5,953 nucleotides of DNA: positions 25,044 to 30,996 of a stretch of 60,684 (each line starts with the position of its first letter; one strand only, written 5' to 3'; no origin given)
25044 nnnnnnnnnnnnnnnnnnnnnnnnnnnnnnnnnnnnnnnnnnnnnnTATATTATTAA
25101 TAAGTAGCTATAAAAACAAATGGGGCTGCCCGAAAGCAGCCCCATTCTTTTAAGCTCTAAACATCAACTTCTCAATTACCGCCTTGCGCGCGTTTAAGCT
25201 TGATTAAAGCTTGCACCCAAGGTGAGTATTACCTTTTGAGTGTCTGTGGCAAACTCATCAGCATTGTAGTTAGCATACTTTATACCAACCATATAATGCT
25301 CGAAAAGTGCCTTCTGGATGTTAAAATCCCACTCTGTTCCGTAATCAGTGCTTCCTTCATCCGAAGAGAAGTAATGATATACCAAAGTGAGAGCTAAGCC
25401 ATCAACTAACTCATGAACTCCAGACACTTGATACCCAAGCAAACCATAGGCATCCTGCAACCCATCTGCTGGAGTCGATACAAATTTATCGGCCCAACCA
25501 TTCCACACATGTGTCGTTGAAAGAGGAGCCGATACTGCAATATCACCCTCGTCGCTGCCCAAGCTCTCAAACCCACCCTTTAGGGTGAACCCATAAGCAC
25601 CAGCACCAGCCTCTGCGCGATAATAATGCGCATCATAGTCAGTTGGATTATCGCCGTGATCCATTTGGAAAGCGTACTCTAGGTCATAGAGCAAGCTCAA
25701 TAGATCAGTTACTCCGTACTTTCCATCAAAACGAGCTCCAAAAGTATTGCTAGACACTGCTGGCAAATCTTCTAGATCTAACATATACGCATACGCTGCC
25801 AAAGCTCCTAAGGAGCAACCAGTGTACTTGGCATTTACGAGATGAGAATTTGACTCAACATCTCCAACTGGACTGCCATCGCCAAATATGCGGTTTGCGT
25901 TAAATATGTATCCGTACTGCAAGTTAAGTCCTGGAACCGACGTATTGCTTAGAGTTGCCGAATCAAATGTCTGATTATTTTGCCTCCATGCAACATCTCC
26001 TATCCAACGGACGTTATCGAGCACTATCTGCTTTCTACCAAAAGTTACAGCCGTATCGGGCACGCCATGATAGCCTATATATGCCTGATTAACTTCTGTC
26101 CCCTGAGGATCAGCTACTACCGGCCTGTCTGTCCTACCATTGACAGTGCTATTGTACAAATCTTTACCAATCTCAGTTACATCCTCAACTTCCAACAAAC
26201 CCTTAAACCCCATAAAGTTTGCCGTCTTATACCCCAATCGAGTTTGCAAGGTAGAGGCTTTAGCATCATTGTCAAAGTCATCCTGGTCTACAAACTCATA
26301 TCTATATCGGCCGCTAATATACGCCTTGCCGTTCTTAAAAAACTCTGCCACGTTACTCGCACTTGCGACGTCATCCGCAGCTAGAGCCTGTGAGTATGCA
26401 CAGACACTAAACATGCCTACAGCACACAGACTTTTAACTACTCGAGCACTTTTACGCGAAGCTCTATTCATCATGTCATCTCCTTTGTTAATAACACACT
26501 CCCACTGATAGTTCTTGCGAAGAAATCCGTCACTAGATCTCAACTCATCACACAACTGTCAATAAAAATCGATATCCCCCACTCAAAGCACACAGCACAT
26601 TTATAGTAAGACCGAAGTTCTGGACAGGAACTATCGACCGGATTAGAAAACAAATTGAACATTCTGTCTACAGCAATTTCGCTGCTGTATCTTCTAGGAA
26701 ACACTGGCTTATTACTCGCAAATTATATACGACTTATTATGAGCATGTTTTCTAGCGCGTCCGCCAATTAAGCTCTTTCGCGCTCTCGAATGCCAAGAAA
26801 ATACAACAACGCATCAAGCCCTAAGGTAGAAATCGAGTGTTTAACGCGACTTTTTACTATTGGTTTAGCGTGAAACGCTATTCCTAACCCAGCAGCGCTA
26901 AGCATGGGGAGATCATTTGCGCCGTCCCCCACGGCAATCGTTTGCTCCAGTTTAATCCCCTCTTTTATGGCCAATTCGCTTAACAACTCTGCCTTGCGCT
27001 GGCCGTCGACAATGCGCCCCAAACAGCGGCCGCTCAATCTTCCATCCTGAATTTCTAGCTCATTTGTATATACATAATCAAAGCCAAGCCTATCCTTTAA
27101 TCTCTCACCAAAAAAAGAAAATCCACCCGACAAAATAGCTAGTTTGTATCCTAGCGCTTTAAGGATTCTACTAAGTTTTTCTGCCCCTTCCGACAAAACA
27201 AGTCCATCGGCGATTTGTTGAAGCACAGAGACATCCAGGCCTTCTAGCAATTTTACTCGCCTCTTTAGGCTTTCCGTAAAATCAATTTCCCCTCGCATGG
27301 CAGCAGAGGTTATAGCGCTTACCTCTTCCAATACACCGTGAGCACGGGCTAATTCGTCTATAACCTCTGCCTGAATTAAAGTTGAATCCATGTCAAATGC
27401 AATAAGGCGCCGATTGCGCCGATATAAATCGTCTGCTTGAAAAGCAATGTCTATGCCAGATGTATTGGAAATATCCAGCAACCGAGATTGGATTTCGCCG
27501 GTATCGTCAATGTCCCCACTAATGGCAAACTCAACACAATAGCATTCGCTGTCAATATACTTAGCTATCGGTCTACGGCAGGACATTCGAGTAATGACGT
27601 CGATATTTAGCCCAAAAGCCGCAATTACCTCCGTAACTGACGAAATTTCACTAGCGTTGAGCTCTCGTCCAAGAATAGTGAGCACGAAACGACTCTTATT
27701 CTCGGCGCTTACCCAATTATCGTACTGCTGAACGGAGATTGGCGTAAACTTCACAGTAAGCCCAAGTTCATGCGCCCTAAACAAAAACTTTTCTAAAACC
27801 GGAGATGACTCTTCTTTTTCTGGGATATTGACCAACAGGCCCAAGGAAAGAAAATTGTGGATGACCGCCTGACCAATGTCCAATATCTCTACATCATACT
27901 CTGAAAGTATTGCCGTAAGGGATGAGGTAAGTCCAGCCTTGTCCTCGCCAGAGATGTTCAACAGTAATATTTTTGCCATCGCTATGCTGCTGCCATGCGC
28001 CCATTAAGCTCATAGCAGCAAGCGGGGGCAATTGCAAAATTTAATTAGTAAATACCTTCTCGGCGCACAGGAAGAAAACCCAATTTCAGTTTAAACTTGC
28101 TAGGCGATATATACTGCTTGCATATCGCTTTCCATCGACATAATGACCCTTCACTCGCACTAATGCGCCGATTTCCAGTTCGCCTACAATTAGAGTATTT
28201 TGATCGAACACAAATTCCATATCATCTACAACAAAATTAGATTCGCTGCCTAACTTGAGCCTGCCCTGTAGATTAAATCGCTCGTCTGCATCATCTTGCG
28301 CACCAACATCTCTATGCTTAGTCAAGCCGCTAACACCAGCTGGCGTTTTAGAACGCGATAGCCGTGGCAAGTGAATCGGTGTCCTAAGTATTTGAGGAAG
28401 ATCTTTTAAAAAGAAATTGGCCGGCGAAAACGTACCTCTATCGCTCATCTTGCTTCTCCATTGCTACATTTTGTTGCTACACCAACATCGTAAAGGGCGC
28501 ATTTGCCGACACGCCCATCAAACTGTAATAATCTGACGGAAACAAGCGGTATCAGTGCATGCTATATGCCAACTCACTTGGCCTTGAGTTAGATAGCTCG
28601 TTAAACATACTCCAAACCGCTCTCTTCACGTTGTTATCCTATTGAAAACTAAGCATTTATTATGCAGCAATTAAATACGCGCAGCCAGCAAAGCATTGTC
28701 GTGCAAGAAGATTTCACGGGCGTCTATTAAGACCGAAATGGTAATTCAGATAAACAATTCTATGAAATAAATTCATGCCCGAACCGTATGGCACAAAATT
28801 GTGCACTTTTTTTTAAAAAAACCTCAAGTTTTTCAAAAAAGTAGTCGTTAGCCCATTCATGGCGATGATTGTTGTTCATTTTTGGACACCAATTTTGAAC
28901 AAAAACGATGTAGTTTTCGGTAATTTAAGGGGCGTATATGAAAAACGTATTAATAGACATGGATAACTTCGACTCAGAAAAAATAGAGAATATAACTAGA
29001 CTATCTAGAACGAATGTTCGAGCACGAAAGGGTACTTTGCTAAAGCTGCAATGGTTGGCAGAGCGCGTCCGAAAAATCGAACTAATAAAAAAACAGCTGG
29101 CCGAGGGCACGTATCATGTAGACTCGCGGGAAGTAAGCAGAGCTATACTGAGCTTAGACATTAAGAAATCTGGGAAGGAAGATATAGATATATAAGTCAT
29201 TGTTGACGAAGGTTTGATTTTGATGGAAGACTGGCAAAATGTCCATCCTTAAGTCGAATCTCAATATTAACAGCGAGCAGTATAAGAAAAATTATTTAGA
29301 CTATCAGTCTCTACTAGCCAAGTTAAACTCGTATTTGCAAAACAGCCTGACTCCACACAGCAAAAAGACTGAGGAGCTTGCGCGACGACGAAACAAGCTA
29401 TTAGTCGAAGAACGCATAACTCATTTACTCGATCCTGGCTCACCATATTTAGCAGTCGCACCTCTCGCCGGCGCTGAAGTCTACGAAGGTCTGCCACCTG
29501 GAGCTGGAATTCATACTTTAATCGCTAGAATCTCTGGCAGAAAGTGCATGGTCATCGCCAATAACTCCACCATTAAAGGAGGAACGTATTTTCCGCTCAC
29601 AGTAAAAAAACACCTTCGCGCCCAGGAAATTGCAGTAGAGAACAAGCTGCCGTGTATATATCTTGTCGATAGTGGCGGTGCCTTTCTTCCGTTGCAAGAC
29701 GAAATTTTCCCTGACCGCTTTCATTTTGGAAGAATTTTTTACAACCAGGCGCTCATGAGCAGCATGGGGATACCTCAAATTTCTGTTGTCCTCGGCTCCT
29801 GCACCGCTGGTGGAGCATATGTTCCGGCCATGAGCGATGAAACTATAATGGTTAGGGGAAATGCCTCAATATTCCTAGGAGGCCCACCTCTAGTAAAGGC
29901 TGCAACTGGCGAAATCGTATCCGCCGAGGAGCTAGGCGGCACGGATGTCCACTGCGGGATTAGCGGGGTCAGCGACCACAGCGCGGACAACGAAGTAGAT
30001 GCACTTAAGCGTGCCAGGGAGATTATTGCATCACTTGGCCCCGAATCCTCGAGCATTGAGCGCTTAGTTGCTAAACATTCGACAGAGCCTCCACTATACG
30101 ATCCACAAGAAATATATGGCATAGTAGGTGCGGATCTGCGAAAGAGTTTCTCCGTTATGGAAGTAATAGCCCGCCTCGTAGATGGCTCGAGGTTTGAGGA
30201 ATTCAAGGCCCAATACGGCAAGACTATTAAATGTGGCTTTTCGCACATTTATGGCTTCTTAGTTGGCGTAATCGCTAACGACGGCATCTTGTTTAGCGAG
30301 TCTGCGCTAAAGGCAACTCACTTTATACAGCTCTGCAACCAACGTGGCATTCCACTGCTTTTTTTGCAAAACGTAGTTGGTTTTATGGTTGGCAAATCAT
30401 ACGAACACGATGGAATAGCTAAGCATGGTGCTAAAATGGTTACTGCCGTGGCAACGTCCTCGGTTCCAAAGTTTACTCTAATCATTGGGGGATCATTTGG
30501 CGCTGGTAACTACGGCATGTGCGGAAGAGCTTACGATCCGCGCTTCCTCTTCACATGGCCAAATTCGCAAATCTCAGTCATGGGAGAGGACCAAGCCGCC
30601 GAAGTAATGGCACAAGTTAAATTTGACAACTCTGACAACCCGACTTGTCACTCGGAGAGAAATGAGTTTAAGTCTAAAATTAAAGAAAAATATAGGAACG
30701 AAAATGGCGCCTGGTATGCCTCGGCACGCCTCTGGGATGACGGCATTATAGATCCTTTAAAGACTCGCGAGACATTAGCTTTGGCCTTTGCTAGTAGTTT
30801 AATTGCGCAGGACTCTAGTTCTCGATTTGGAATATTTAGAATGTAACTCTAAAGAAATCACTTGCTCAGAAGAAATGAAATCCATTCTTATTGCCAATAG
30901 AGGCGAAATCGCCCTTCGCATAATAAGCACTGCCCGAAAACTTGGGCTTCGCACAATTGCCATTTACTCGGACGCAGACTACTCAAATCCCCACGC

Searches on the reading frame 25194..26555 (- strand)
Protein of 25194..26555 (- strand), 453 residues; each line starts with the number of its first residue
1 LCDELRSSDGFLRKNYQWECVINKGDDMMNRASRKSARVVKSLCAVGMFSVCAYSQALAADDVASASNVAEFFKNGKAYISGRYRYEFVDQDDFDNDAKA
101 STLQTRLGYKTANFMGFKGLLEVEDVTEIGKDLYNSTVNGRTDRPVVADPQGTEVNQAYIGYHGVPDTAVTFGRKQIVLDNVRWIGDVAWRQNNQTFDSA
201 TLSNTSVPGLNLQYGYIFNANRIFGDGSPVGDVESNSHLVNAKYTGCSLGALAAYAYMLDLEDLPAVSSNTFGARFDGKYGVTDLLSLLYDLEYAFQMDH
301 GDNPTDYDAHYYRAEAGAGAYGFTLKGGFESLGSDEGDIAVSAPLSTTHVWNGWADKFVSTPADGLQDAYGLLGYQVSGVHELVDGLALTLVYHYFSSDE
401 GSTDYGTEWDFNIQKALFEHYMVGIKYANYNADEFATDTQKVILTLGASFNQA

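Call 58: search_protein_families(library=pfam, max_evalue=0.000001, proteins=[window:25194-26555:-])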
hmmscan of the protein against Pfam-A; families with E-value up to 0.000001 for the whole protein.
window:25194-26555:- (453 aa): 1 family
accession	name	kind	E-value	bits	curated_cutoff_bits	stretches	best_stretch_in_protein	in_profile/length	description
PF13372.12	Alginate_exp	-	1.2e-08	34.6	25.2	1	81-317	8-243/395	Alginate export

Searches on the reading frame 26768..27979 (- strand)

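Call 58: search_protein_families(library=pfam, max_evalue=0.000001, proteins=[window:26768-27979:-])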
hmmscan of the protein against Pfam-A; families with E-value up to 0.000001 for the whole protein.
window:26768-27979:- (403 aa): 5 families
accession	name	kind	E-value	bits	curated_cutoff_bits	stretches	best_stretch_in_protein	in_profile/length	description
PF13740.12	ACT_6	-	3.9e-28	97.6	23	1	4-79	2-76/76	ACT domain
PF00702.32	Hydrolase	-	1.5e-23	84.7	26.4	1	191-364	2-191/191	haloacid dehalogenase-like hydrolase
PF12710.13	HAD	-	1.5e-22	81.4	27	1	193-360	1-188/189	haloacid dehalogenase-like hydrolase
PF08282.18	Hydrolase_3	-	7.1e-12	46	20.9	1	326-393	185-253/255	haloacid dehalogenase-like hydrolase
PF21086.3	ACT_PSP_2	-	2.9e-09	37.3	24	1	98-180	3-76/77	ACT domain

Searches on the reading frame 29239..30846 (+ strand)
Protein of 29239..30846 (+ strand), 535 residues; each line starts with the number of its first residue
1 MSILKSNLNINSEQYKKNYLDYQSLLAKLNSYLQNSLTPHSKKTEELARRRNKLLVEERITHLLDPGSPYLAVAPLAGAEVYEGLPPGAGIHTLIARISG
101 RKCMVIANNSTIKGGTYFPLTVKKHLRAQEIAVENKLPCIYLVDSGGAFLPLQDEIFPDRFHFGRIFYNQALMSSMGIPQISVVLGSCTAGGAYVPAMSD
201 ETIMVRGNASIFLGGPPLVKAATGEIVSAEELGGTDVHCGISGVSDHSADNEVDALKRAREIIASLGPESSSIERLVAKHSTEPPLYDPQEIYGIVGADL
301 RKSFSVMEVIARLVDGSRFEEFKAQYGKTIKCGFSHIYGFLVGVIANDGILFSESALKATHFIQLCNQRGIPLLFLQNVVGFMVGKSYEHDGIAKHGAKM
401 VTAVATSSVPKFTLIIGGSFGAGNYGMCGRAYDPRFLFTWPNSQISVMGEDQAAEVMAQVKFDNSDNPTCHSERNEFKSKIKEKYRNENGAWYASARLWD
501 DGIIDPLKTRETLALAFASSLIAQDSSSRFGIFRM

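Call 58: search_protein_families(library=pfam, max_evalue=0.000001, proteins=[window:29239-30846:+])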
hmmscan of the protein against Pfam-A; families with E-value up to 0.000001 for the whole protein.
window:29239-30846:+ (535 aa): 2 families
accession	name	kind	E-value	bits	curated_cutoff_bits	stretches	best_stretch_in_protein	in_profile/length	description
PF01039.27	Carboxyl_trans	-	7.5e-136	454.1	22.3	1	50-519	4-477/493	Carboxyl transferase domain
PF03255.19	ACCA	-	3.1e-12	46.8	23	1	46-206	58-214/310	Acetyl co-enzyme A carboxylase carboxyltransferase-like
